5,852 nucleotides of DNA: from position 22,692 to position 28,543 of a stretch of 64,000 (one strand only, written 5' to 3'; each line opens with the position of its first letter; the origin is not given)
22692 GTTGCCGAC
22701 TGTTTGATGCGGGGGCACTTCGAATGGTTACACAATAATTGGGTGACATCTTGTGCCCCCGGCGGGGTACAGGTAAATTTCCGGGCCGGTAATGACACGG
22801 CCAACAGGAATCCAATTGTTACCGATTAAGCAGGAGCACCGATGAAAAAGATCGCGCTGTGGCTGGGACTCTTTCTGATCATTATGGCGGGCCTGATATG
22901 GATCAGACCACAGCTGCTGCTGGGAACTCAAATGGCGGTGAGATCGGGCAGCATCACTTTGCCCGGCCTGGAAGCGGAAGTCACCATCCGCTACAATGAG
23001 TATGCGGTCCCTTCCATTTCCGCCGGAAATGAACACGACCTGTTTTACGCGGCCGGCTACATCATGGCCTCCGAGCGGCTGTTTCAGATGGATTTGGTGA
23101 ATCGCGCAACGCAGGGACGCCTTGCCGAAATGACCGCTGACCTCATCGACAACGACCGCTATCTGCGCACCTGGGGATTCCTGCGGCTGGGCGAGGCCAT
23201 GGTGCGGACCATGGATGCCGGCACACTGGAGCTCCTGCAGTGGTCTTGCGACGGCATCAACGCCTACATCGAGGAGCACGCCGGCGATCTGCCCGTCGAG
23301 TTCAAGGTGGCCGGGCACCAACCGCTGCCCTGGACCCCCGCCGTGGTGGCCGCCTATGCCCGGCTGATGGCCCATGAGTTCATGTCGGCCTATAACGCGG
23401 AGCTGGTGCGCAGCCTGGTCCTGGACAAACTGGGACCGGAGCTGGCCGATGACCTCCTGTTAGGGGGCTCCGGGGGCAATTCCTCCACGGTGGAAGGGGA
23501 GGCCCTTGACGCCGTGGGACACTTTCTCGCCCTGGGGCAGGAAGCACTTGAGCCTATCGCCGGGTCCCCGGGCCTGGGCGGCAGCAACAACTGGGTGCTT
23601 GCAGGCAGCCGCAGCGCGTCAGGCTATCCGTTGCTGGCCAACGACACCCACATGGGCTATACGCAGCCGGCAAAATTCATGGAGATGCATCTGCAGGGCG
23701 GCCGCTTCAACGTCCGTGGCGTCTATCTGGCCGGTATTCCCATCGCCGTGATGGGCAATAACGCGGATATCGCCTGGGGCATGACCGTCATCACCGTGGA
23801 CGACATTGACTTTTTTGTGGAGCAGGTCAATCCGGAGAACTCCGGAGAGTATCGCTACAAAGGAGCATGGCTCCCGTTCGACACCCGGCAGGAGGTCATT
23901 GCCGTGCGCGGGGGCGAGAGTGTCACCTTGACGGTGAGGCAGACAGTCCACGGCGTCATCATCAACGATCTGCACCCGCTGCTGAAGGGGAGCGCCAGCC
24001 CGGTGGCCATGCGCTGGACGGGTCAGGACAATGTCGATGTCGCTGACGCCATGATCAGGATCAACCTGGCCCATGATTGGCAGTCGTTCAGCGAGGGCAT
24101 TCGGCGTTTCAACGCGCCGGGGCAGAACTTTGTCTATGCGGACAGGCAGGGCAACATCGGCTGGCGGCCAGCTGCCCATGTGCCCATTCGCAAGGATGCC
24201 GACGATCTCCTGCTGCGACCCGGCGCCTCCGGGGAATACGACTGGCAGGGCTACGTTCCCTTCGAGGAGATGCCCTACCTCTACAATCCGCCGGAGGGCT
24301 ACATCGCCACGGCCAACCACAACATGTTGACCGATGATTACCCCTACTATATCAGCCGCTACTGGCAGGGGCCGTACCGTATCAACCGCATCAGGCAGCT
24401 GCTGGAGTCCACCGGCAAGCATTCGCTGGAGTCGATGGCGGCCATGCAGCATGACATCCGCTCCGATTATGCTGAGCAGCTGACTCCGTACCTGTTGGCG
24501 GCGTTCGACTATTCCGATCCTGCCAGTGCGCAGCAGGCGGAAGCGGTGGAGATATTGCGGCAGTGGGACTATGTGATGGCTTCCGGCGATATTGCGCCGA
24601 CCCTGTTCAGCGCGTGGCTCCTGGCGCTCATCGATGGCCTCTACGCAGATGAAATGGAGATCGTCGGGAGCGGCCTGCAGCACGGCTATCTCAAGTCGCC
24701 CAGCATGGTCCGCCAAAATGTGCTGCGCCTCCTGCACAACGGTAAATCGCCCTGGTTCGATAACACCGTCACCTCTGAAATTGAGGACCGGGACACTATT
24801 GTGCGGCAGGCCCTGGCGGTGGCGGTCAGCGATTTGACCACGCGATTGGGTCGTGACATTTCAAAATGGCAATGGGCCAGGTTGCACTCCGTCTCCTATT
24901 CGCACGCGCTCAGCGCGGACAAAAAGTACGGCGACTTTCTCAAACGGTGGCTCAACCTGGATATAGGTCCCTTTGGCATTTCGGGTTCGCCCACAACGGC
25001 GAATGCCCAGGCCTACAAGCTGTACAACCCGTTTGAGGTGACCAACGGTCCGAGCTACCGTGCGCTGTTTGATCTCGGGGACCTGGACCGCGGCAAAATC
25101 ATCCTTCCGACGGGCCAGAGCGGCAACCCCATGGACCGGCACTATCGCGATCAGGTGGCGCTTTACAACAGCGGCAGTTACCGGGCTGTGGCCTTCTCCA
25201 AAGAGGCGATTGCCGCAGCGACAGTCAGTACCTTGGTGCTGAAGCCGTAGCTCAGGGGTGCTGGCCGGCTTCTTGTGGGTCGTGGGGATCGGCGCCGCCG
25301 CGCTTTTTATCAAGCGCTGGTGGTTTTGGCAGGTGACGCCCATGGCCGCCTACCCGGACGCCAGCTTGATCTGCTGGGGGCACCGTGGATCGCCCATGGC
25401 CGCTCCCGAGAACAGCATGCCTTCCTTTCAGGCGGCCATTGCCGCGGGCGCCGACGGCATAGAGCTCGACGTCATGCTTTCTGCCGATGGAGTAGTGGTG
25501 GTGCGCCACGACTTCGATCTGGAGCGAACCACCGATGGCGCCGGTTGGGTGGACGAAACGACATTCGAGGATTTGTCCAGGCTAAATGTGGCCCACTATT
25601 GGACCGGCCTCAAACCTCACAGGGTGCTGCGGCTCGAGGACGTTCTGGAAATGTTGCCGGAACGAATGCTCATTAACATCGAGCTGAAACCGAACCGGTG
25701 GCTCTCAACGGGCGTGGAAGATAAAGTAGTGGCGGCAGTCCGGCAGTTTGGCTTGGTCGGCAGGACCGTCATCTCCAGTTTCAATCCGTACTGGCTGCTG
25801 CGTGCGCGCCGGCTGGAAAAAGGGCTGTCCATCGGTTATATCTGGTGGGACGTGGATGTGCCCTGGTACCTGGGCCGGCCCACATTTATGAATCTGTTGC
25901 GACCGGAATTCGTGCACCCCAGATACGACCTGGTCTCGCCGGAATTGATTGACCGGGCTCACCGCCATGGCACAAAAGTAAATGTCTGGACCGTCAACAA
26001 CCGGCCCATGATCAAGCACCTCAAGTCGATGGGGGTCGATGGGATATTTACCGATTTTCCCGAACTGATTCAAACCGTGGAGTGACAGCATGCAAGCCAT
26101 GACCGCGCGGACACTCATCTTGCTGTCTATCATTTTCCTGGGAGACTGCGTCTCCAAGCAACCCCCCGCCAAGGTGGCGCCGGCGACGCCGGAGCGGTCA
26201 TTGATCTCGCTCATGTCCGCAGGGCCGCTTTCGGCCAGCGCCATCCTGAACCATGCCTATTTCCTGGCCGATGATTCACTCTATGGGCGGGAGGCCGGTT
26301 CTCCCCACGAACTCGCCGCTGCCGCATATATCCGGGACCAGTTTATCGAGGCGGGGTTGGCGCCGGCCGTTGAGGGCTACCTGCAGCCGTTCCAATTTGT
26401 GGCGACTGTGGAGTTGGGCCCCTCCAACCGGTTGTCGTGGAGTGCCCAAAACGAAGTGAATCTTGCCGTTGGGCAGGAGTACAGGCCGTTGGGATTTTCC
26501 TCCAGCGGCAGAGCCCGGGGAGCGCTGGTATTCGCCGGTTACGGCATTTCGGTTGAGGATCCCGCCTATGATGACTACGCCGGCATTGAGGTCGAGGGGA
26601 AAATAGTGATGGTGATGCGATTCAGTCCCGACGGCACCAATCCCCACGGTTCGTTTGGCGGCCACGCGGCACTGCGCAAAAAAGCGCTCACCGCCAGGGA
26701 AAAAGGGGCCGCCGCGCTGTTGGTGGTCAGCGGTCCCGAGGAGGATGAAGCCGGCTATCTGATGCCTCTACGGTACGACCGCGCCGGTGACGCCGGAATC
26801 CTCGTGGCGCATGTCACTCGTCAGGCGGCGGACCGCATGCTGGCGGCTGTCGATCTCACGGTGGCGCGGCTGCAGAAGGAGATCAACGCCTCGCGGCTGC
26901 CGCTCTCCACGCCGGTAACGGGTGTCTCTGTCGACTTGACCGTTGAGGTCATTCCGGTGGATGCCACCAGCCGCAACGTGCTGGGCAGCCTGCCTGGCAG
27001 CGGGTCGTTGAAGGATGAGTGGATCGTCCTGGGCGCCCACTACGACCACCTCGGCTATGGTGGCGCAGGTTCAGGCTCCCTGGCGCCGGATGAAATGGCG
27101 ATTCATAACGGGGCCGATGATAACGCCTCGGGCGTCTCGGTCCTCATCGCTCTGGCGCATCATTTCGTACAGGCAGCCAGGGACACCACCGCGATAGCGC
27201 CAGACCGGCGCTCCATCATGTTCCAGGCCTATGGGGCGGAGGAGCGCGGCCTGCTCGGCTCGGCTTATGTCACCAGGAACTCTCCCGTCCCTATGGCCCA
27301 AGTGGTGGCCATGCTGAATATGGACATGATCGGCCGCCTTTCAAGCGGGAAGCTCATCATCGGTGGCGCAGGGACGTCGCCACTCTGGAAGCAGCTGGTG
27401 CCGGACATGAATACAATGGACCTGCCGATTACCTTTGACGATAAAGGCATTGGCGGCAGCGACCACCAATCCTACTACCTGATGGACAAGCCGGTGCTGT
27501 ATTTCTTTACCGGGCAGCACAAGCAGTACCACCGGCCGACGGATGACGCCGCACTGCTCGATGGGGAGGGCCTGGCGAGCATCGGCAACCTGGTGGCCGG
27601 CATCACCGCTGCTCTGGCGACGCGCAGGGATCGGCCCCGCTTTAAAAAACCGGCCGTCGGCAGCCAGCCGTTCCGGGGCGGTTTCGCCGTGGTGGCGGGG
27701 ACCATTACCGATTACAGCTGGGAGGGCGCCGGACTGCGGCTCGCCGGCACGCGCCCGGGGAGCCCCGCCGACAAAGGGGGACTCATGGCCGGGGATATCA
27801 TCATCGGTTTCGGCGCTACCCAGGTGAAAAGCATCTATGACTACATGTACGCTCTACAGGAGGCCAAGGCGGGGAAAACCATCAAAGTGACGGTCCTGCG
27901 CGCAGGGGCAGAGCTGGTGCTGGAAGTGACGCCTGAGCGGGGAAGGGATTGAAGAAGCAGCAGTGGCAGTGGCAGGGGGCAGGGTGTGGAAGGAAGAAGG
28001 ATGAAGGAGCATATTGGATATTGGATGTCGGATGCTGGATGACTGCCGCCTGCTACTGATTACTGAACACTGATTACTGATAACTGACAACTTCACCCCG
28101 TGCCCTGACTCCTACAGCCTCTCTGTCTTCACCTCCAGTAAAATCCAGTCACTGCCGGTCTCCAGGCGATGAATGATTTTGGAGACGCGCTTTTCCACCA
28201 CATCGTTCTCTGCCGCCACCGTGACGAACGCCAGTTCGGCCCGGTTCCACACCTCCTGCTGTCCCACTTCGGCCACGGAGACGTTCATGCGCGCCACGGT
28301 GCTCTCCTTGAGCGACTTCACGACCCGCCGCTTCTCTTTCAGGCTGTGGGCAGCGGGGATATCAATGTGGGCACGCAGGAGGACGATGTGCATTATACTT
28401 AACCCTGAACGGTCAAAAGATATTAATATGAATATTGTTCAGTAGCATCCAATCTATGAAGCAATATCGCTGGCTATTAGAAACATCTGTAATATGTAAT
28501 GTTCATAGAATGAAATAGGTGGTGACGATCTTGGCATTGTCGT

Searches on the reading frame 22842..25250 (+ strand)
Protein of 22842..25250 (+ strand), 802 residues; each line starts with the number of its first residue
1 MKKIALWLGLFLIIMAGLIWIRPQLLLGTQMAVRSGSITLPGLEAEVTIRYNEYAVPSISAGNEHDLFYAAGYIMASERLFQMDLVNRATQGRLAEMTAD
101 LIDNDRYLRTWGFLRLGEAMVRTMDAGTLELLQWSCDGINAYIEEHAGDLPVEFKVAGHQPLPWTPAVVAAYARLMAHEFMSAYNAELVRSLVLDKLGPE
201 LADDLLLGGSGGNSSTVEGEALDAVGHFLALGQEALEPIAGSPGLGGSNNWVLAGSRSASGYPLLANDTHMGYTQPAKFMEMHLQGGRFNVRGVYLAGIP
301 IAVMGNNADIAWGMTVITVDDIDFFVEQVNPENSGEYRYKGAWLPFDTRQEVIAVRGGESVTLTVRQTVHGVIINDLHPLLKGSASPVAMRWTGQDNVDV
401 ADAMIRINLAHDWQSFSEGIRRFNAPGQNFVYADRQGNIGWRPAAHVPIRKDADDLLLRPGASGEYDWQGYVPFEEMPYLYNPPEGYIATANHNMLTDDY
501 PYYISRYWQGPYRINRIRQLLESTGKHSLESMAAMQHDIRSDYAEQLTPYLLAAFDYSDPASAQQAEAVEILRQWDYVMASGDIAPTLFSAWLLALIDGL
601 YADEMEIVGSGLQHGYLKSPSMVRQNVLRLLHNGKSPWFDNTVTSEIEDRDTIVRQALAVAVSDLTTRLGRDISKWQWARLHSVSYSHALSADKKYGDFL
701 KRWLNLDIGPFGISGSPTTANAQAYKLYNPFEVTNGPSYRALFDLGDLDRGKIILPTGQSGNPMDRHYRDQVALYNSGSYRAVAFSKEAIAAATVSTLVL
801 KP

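Call 53: search_protein_families(library=pfam, proteins=[window:22842-25250:+], max_evalue=0.00001)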
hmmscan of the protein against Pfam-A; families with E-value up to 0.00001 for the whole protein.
window:22842-25250:+ (802 aa): 1 family
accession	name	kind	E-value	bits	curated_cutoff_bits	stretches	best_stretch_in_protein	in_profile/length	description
PF01804.23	Penicil_amidase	-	2e-215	718.3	21.3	1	46-791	1-674/675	Penicillin amidase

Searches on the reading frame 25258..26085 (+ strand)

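Call 53: search_protein_families(library=pfam, proteins=[window:25258-26085:+], max_evalue=0.00001)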
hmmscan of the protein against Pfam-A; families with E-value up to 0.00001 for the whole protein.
window:25258-26085:+ (275 aa): 1 family
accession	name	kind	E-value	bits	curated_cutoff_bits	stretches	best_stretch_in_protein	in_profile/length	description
PF03009.23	GDPD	-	8.1e-49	167.4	23.6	1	42-269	1-243/244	Glycerophosphoryl diester phosphodiesterase family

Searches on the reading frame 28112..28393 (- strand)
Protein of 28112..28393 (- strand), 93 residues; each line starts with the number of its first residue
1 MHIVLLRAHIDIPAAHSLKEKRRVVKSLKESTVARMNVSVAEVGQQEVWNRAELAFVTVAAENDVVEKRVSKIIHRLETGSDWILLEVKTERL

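Call 3: search_protein_families(library=pfam, proteins=[window:28112-28393:-], max_evalue=1)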
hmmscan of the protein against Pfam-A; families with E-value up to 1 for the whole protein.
window:28112-28393:- (93 aa): 2 families
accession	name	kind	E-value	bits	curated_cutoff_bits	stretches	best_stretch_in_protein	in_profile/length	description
PF04456.17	DUF503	-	2.7e-25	88.4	22.4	1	3-88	1-86/88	Protein of unknown function (DUF503)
PF18208.6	NES_C_h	-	0.056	14.1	26.6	1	16-78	24-83/109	Nicking enzyme C-terminal middle helical domain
